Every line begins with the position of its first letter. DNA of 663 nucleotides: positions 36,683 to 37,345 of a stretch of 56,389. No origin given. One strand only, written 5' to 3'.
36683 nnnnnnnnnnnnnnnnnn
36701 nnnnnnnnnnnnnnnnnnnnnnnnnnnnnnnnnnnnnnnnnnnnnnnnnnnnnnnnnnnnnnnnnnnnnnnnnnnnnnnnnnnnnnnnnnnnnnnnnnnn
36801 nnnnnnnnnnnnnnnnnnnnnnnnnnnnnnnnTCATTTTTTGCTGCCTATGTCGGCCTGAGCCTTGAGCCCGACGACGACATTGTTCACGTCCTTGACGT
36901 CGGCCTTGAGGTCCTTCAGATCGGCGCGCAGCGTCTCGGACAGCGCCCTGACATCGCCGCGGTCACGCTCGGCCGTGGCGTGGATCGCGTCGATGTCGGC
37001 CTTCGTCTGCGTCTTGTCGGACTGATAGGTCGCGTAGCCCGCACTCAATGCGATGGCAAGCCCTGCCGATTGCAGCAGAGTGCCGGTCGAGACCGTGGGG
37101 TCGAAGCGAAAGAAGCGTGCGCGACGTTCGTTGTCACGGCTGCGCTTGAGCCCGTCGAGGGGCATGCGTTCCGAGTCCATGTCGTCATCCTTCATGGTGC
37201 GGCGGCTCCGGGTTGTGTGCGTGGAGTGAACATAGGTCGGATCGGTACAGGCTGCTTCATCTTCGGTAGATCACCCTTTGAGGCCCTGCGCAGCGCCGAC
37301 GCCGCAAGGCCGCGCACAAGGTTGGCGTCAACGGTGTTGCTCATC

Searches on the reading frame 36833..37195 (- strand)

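Call 35: search_protein_families(library=pfam, proteins=[window:36833-37195:-], max_evalue=0.01)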
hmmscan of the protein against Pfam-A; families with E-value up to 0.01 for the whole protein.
window:36833-37195:- (120 aa): 1 family
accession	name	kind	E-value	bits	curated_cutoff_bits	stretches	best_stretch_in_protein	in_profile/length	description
PF17303.7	DUF5352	-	0.0025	18.2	25.6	1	26-107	27-110/165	Family of unknown function (DUF5352)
